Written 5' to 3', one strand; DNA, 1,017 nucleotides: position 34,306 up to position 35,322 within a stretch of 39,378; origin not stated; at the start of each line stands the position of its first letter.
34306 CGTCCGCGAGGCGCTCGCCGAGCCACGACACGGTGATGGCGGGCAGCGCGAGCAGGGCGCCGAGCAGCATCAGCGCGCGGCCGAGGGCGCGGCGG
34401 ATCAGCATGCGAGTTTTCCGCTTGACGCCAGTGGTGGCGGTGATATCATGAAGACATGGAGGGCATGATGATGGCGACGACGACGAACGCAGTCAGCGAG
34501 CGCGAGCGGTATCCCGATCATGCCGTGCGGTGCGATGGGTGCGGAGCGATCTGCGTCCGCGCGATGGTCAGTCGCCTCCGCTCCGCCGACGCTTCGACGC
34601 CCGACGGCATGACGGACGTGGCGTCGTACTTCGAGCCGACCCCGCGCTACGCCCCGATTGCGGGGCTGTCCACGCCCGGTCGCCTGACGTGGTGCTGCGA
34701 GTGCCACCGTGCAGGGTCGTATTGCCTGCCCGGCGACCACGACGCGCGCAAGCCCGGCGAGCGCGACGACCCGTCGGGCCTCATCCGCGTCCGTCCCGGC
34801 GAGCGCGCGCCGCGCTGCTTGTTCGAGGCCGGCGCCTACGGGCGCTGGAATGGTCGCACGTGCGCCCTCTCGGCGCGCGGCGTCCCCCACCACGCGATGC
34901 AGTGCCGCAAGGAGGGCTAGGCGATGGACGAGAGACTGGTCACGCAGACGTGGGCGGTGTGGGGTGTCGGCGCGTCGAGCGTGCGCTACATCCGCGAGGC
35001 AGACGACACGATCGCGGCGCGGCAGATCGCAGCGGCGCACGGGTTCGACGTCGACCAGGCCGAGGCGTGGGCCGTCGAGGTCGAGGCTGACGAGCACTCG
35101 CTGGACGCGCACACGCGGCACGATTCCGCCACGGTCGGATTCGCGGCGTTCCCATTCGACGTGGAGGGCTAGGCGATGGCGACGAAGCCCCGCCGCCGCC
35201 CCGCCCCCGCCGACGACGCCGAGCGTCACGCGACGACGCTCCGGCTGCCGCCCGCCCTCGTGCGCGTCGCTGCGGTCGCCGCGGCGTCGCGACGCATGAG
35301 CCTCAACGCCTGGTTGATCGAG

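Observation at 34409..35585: Stand-alone antisense four-gene operon beside the integrase: candidate undescribed anti-defence, exclusion or TA-like system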

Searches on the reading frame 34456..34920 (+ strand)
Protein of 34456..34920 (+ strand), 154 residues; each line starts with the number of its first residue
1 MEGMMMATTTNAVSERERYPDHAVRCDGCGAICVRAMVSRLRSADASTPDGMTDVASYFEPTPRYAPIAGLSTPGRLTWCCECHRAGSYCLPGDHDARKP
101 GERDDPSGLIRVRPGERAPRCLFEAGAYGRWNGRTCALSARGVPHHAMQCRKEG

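Call 4: search_protein_families(library=pfam, proteins=[window:34456-34920:+], max_evalue=1)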
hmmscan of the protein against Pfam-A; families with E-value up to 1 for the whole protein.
window:34456-34920:+ (154 aa): 0 families

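Call 7: search_protein_families(library=phrogs, proteins=[window:34456-34920:+], max_evalue=1)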
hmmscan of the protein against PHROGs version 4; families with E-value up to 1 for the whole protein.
window:34456-34920:+ (154 aa): 2 families
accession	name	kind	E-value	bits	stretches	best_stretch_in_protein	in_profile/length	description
phrog_19274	-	unknown function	0.22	13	0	13-54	79-120/156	-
phrog_21173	-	unknown function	0.3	12.6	1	84-145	11-73/90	-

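Call 8: search_protein_families(library=ncbifam, proteins=[window:34456-34920:+], max_evalue=1)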
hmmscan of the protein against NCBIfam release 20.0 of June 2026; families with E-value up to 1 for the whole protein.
window:34456-34920:+ (154 aa): 0 families

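Call 9: search_protein_families(library=padloc, proteins=[window:34456-34920:+], max_evalue=1)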
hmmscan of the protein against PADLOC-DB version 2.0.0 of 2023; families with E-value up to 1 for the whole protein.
window:34456-34920:+ (154 aa): 0 families

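Call 11: find_homologous_proteins(query=window:34456-34920:+, max_evalue=0.01)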
Query window:34456-34920:+ (154 aa): 3 proteins with E <= 0.01 among 48 candidates.
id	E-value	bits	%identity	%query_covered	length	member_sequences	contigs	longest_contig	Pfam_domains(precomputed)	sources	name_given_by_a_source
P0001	1.9e-99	348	100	97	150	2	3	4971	-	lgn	-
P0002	1.4e-37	147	58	84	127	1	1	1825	-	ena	-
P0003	1.2e-15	76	41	78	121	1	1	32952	-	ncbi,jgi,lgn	jgi:hypothetical protein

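Call 13: find_encoding_contigs(protein=P0003, flank=10000, max_places=4)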
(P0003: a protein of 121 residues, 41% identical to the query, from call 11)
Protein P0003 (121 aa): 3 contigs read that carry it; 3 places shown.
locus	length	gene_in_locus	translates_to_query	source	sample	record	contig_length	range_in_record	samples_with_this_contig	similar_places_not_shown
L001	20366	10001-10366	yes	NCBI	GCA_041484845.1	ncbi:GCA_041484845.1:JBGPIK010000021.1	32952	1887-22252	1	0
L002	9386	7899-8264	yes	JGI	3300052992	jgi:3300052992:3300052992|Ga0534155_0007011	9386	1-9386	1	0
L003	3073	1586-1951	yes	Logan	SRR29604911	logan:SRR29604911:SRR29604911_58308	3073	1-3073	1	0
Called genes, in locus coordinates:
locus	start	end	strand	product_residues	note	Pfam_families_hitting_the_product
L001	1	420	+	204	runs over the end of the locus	-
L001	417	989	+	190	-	PF18894:PhageMetallopep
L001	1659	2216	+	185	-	PF01844:HNH, PF14279:HNH_5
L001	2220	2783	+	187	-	PF07278:DUF1441 (weak)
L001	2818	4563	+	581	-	PF05876:GpA_ATPase, PF20454:GpA_nuclease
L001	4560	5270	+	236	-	-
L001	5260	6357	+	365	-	PF12831:FAD_oxidored, PF13450:NAD_binding_8, PF03275:GLF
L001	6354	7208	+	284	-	-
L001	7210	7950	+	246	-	PF20691:TAGT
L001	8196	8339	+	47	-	-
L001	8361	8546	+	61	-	-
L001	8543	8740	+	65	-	PF14373:Imm_superinfect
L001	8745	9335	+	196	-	PF12002:MgsA_C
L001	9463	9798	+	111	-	-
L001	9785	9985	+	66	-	-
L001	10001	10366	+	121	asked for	-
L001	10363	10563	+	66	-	-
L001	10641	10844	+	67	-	-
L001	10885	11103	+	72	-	-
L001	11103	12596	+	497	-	PF05136:Phage_portal_2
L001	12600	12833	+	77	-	-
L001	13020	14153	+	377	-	-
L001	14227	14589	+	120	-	PF02924:HDPD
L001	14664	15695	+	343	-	PF03864:Phage_cap_E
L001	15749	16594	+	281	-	-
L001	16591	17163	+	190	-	PF13578:Methyltransf_24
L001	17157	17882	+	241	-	-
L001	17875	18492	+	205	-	-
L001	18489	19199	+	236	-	-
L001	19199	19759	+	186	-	PF06763:Minor_tail_Z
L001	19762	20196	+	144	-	-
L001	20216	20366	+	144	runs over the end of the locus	-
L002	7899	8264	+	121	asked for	-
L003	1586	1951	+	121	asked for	-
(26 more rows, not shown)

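Call 14: find_encoding_contigs(protein=P0002, flank=5000, max_places=4)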
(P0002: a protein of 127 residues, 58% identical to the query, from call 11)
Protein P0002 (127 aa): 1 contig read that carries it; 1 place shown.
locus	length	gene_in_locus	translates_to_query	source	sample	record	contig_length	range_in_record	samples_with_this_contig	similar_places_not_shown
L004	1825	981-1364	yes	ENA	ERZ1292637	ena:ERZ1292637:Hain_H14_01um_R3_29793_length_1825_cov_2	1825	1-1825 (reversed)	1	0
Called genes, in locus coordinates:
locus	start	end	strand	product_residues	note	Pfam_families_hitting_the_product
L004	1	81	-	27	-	?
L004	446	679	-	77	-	-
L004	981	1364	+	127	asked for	-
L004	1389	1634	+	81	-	-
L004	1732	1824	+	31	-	?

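Call 15: find_encoding_contigs(protein=P0001, flank=5000, max_places=4)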
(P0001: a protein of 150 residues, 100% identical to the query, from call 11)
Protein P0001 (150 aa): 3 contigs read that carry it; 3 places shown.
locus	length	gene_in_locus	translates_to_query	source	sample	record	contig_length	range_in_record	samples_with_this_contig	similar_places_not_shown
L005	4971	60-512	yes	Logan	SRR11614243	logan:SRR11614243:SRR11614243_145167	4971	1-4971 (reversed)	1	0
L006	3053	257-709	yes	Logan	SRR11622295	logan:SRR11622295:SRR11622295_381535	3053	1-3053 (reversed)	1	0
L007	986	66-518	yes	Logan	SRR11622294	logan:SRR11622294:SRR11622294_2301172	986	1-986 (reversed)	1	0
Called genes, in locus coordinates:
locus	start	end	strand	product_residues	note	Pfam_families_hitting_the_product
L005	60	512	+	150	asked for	-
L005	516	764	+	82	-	-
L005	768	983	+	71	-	PF05534:HicB (weak)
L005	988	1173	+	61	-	-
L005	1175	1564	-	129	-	-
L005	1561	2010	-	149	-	-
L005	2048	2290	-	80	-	-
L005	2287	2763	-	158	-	PF05866:RusA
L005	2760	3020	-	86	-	-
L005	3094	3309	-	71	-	-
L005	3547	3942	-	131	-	-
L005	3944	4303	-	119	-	-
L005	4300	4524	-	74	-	-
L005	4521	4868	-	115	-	-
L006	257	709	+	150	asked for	-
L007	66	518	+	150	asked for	-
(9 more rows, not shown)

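Call 21: find_related_loci(query=A1, collection=viral_contigs, flank=6000)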
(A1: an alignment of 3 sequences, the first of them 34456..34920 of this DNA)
Query A1 (154 aa) in viral_contigs; peptide patterns used: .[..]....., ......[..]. (x = any residue, [..] = any of these).
28 stretches matched a pattern, but none encodes a relative of the query by tblastn (E <= 1e-3).

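Call 25: find_related_loci(query=A1, collection=genome_contigs, flank=8000)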
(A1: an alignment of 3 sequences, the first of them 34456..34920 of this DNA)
Query A1 (154 aa) in genome_contigs; peptide patterns used: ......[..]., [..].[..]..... (x = any residue, [..] = any of these).
74 stretches matched a pattern; 1 encode a relative of the query (tblastn E <= 1e-3); 1 distinct loci.
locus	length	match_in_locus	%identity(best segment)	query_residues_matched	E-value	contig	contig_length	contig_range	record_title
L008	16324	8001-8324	41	26-145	2e-20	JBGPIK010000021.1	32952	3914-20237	MAG: Candidatus Binatia bacterium isolate OBJ_0618_7090110_336 k141_7877206_length_32952_cov_16.9930, whole genome shotg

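Call 26: find_related_loci(query=A1, collection=metagenome_contigs, flank=8000)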
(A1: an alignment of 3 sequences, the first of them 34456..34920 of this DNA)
Query A1 (154 aa) in metagenome_contigs; peptide patterns used: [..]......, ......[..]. (x = any residue, [..] = any of these).
177 stretches matched a pattern; 1 encode a relative of the query (tblastn E <= 1e-3); 1 distinct loci.
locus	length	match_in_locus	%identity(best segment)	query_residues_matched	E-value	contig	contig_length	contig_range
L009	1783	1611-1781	55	17-76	1e-18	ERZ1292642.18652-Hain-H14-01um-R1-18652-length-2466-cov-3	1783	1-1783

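Call 27: predict_structure(alignment_id=A1)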
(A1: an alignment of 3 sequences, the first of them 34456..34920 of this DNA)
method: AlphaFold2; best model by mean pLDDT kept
length: 154 residues; sequences in the alignment: 3
mean_pLDDT: 36.6   pTM: 0.20
mean pLDDT of the five models: 36.6, 36.0, 34.5, 34.5, 33.8
residues with pLDDT >= 90: 0; 70-90: 0; 50-70: 0; < 50: 154
segments of 3 or more residues with pLDDT < 50: 1-154
pLDDT, mean of each block of 10 residues (from residue 1): 31 36 43 37 40 36 36 40 38 36 36 38 34 38 33 28
secondary structure, 60 per line:
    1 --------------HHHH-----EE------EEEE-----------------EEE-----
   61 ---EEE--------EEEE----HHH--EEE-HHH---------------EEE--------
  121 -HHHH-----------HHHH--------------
elements in order: H15-18 E32-35 E53-55 E64-66 E75-78 E88-90 E110-112 H122-125 H137-140

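Call 28: search_protein_representatives(alignment_id=A1)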
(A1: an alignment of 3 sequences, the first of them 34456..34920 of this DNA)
Query: 3 sequences, 133 profile positions. Proteins with E-value up to 0.001 (for the whole library): 4; up to 1e-10: 4; up to 1e-30: 2. The best 4 are listed.
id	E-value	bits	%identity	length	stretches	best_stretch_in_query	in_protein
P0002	5.8e-66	236.7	-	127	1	9-133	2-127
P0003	2.7e-57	208.6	-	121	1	1-133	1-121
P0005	5.6e-21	91.1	-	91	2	68-131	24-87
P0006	1.8e-12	63.6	-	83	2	70-132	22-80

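Call 32: find_encoding_contigs(protein=P0005, flank=8000, max_places=4)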
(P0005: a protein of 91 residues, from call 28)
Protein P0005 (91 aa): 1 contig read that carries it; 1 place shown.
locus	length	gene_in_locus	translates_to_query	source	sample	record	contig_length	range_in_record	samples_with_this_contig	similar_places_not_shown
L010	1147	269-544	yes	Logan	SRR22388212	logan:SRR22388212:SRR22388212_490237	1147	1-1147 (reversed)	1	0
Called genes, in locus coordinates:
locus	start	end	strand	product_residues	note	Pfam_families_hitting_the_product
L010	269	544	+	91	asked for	-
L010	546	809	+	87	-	-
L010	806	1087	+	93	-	-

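Call 33: find_encoding_contigs(protein=P0006, flank=8000, max_places=4)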
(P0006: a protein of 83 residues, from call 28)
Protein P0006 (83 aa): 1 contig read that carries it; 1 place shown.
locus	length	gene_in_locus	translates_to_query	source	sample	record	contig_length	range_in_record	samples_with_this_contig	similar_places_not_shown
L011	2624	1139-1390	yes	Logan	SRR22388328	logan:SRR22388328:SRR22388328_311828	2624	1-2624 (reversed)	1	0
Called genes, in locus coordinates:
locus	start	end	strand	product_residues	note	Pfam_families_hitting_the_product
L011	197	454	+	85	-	-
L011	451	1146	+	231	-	-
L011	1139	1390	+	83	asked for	-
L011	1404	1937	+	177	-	-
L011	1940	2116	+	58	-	-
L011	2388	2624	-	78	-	?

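Call 46: search_solved_structures(query=A2, max_evalue=10, show_alignments=3)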
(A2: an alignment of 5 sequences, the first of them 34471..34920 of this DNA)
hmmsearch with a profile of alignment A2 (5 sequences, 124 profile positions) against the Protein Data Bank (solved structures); distinct sequences matched with E-value up to 10: 0.

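Call 87: predict_structure(alignment_id=A2)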
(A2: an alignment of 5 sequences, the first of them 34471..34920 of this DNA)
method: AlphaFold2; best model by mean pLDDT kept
length: 149 residues; sequences in the alignment: 5
mean_pLDDT: 45.8   pTM: 0.35
mean pLDDT of the five models: 45.8, 43.5, 43.3, 38.4, 35.9
residues with pLDDT >= 90: 0; 70-90: 3; 50-70: 47; < 50: 99
segments of 3 or more residues with pLDDT < 50: 1-14, 29-35, 54-57, 75-127, 131-149
pLDDT, mean of each block of 10 residues (from residue 1): 42 51 52 51 67 53 60 46 34 35 33 35 44 45 40
secondary structure, 60 per line:
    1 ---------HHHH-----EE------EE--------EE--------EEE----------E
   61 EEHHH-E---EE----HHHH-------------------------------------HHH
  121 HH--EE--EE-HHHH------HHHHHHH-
elements in order: H10-13 E47-49 E60-62 H77-80 H118-122 H132-135 H142-148

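Call 91: fold_search(model_id=the predicted structure, library=pdb)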
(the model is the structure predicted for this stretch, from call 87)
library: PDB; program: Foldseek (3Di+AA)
matches with E <= 10: 42; with E <= 0.001: 0
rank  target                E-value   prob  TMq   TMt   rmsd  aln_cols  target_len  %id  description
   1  9v29_sB               7.3e-01  0.08  0.19  0.27   9.8       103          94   16  Cryo- EM structure of small subunit (body) of 75S ribosome with A/P- & P/E- tRNAs from Entamoeba histolytica bound to (released 2025-10-08)
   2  9v1j_sB               7.3e-01  0.04  0.15  0.20  13.7       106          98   18  Cryo- EM structure of small subunit (body) of 75S ribosome with P- tRNA from Entamoeba histolytica (released 2025-10-08)
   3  4v5o_A5               1.2e+00  0.06  0.20  0.28  12.1        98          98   21  CRYSTAL STRUCTURE OF THE EUKARYOTIC 40S RIBOSOMAL SUBUNIT IN COMPLEX WITH INITIATION FACTOR 1. (released 2014-07-09)
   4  6zj3_Sb               1.6e+00  0.06  0.19  0.27  10.7        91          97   14  Cryo-EM structure of the highly atypical cytoplasmic ribosome of Euglena gracilis (released 2020-10-07)
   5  7qix_N                1.6e+00  0.03  0.14  0.20  12.5       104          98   14  Specific features and methylation sites of a plant ribosome. 40S body ribosomal subunit. (released 2022-06-15)
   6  4v6x_Aa               2.1e+00  0.02  0.17  0.18  13.8       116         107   20  Structure of the human 80S ribosome (released 2014-07-09)
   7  8auv_J                2.3e+00  0.04  0.20  0.28  11.0       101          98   15  Cryo-EM structure of the plant 40S subunit (released 2023-06-07)
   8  4kzx_a                2.3e+00  0.03  0.17  0.23  13.8       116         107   20  Rabbit 40S ribosomal subunit in complex with eIF1. (released 2013-07-24)
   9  9cpa_b                2.3e+00  0.03  0.19  0.23  13.2       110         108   16  Structure of a Mammalian DHX29-bound 43S Pre-initiation Complex (released 2025-07-23)
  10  5k0y_k                2.4e+00  0.04  0.20  0.27  10.4       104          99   10  m48S late-stage initiation complex, purified from rabbit reticulocytes lysates, displaying eIF2 ternary complex and eI (released 2016-07-13)
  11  5it7_a                2.6e+00  0.05  0.21  0.29  10.8       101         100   15  Structure of the Kluyveromyces lactis 80S ribosome in complex with the cricket paralysis virus IRES and eEF2 (released 2016-05-18)
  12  8r6f_a                2.6e+00  0.04  0.20  0.29  10.9       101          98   14  CryoEM structure of wheat 40S ribosomal subunit, body domain (released 2023-12-27)
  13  6zu5_SAA              2.6e+00  0.04  0.20  0.28  11.9       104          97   15  Structure of the Paranosema locustae ribosome in complex with Lso2 (released 2020-11-04)
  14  7qgg_Sa               2.6e+00  0.04  0.20  0.26  12.9       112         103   14  Neuronal RNA granules are ribosome complexes stalled at the pre-translocation state (released 2022-10-26)
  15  5opt_T                2.8e+00  0.04  0.20  0.26  11.3        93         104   16  Structure of KSRP in context of Trypanosoma cruzi 40S (released 2017-11-15)
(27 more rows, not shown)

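Call 92: fold_search(model_id=the predicted structure, library=viral)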
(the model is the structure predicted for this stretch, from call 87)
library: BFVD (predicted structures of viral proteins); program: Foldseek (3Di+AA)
matches with E <= 10: 43; with E <= 0.001: 0
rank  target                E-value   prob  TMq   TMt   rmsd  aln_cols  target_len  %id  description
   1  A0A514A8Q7            1.6e+00  0.09  0.16  0.14   5.3        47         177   23  Uncharacterized protein [Pantoea phage Kyle]
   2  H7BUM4                1.9e+00  0.01  0.13  0.07  23.2       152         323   14  (no name in the UniProt tables at hand)
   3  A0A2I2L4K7            2.1e+00  0.04  0.13  0.19  12.0        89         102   12  Uncharacterized protein [Orpheovirus IHUMI-LCC2]
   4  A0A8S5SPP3            2.3e+00  0.03  0.16  0.27  12.1        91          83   20  Hydrogenase/urease nickel incorporation protein [Phage sp. ctPjm15]
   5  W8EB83                2.6e+00  0.04  0.15  0.16  14.5       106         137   14  Uncharacterized protein [Mycobacterium phage Julie1]
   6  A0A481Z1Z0            2.8e+00  0.05  0.19  0.20  16.4       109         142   16  Uncharacterized protein [Mimivirus LCMiAC01]
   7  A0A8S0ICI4            3.2e+00  0.02  0.10  0.12  12.4        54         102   20  (no name in the UniProt tables at hand)
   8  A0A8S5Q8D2            3.4e+00  0.01  0.12  0.07  15.8        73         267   14  Thaumarchaeal output domain 1 [Siphoviridae sp. ctdVv30]
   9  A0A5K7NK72            3.6e+00  0.09  0.12  0.15   7.8        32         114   22  (no name in the UniProt tables at hand)
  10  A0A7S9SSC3            4.4e+00  0.02  0.13  0.04  13.3        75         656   17  Fibronectin type-III domain-containing protein [Virus NIOZ-UU157]
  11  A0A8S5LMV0            4.4e+00  0.01  0.10  0.05  19.6        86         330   17  Zinc-ribbon domain protein [Siphoviridae sp. ctkyH28]
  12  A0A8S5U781            5.4e+00  0.04  0.14  0.33  10.6        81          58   15  ATP-dependent Clp protease ATP-binding subunit [Myoviridae sp. ctsQA11]
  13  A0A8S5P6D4            5.4e+00  0.02  0.20  0.29  20.2       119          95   15  Uncharacterized protein [Siphoviridae sp. ctmYS12]
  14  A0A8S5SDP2            5.8e+00  0.02  0.17  0.08   6.6        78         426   18  Uncharacterized protein [Siphoviridae sp. ctnpt50]
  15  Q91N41                5.8e+00  0.01  0.13  0.06  17.7       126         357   15  Polyprotein (Fragment) [Bovine viral diarrhea virus]
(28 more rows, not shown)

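Call 100: search_dna_similar(query=window:34471-34920:+, collection=phages, mode=protein, max_evalue=0.01, max_rows=10)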
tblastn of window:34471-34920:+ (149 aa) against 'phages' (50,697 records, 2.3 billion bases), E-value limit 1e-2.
No match.

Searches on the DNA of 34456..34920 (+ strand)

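Call 56: search_rna_families(sources=[L006, L007, L005], threshold=evalue, max_evalue=1)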
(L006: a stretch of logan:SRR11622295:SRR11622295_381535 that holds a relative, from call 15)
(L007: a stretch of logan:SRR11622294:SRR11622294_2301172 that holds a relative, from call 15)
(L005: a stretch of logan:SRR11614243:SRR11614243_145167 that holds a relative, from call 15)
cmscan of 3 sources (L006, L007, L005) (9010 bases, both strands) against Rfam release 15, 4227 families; matches with E-value up to 1: 2.
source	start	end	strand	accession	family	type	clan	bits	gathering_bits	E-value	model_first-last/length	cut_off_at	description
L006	1505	1583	+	RF03782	mir-3661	Gene; miRNA;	-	25.8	77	0.081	1-84/84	no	mir-3661 microRNA precursor family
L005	1308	1386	+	RF03782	mir-3661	Gene; miRNA;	-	25.8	77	0.081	1-84/84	no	mir-3661 microRNA precursor family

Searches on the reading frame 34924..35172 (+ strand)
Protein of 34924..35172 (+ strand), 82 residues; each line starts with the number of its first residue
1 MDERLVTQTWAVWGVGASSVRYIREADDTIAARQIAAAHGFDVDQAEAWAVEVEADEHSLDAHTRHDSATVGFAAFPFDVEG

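Call 4: search_protein_families(library=pfam, proteins=[window:34924-35172:+], max_evalue=1)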
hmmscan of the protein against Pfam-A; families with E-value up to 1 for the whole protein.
window:34924-35172:+ (82 aa): 0 families

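Call 7: search_protein_families(library=phrogs, proteins=[window:34924-35172:+], max_evalue=1)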
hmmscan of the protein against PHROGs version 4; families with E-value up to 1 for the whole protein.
window:34924-35172:+ (82 aa): 1 family
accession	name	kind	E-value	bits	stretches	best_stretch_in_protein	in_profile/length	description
phrog_25686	-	unknown function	0.13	13.3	1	26-53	2-28/65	-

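Call 8: search_protein_families(library=ncbifam, proteins=[window:34924-35172:+], max_evalue=1)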
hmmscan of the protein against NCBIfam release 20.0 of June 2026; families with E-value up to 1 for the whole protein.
window:34924-35172:+ (82 aa): 0 families

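Call 9: search_protein_families(library=padloc, proteins=[window:34924-35172:+], max_evalue=1)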
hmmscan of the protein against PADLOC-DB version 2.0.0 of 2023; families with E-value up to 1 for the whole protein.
window:34924-35172:+ (82 aa): 0 families

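Call 12: find_homologous_proteins(query=window:34924-35172:+, max_evalue=0.01)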
Query window:34924-35172:+ (82 aa): 1 proteins with E <= 0.01 among 3 candidates.
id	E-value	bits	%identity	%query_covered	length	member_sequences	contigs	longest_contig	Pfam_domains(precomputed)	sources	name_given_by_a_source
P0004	8.0e-38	146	100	87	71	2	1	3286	-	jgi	jgi:hypothetical protein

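Call 42: find_related_loci(query=window:34924-35172:+, collection=viral_contigs, flank=4000)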
Query window:34924-35172:+ (82 aa) in viral_contigs; peptide patterns used: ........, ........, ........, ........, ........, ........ (x = any residue, [..] = any of these).
15 stretches matched a pattern, but none encodes a relative of the query by tblastn (E <= 1e-3).

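Call 47: search_solved_structures(query=window:34924-35172:+, max_evalue=10, show_alignments=2)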
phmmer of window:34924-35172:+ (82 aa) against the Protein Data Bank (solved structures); distinct sequences matched with E-value up to 10: 0.

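Call 60: find_encoding_contigs(protein=P0004, flank=10000, max_places=8)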
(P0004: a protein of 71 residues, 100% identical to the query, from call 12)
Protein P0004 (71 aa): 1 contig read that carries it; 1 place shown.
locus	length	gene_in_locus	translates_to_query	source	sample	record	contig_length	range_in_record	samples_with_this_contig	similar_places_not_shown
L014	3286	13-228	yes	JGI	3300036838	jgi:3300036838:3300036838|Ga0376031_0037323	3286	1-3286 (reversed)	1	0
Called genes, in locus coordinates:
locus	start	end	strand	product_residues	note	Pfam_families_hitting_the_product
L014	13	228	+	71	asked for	-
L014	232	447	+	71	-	PF05534:HicB (weak)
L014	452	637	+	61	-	-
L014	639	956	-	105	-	-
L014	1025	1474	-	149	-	-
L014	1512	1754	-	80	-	-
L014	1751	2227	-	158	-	PF05866:RusA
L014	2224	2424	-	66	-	-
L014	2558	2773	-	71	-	-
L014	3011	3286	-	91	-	?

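Call 101: search_dna_similar(query=window:34924-35172:+, collection=phages, mode=protein, max_evalue=0.01, max_rows=10)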
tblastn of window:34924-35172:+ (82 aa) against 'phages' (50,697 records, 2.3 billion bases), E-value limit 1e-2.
No match.
